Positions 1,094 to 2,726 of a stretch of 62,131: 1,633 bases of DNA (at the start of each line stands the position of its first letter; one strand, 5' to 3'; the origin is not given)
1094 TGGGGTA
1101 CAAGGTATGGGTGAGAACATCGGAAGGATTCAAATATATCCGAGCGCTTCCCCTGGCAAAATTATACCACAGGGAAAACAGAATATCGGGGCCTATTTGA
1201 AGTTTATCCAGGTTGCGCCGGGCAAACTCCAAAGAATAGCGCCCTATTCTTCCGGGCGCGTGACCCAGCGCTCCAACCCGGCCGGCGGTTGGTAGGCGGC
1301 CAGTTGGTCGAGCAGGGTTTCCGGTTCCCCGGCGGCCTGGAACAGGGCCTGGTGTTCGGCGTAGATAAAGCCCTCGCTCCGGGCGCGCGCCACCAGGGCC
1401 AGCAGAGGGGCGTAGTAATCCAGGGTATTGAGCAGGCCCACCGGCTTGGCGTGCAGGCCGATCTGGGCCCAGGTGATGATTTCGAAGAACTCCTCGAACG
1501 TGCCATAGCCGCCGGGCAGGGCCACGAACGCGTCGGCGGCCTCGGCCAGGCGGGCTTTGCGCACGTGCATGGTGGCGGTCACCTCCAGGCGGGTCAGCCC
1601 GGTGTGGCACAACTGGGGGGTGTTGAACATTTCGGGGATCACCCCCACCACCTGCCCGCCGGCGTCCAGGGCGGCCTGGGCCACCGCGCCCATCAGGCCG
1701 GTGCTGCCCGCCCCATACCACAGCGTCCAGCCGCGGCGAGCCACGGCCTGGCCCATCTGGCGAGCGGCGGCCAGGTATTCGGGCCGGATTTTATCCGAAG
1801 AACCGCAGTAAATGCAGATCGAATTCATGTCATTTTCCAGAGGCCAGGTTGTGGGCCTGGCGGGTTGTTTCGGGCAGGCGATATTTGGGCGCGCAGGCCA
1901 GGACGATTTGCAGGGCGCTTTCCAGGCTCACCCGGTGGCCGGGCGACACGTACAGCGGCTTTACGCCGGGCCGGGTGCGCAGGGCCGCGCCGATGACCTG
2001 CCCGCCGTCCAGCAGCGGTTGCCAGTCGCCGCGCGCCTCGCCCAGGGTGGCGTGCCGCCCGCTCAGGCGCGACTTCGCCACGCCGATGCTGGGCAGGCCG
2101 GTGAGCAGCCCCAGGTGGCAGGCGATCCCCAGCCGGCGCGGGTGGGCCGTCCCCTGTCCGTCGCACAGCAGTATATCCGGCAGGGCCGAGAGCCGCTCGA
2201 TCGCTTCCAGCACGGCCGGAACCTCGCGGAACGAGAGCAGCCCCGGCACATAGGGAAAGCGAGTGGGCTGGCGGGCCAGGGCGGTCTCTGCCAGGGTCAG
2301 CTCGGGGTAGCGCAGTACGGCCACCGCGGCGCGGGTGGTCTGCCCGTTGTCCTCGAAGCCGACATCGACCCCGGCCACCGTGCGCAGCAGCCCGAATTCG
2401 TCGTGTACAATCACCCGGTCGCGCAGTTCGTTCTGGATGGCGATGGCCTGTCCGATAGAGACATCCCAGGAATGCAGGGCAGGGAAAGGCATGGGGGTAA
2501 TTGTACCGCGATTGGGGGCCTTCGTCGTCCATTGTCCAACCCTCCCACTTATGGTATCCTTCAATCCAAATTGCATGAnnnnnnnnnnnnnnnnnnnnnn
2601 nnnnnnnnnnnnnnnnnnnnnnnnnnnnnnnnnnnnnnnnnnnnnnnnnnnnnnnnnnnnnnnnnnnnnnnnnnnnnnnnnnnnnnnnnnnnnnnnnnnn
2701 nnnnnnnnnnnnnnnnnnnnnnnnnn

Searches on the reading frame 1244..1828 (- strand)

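Call 6: search_protein_families(library=pfam, proteins=[window:1244-1828:-])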
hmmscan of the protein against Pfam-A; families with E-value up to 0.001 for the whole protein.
window:1244-1828:- (194 aa): 2 families
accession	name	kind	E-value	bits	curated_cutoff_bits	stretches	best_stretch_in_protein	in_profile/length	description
PF03641.19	Lysine_decarbox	-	1e-40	139.4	27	1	46-176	1-131/131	Possible lysine decarboxylase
PF18306.6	LDcluster4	-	6.6e-17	62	26.3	1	9-115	8-111/151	SLOG cluster4 family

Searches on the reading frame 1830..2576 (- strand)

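Call 6: search_protein_families(library=pfam, proteins=[window:1830-2576:-])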
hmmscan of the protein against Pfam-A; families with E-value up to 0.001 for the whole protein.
window:1830-2576:- (248 aa): 1 family
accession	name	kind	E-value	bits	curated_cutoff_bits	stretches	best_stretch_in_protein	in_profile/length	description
PF04493.20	Endonuclease_5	-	1.1e-76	257.4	23.4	1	50-242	2-197/198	Endonuclease V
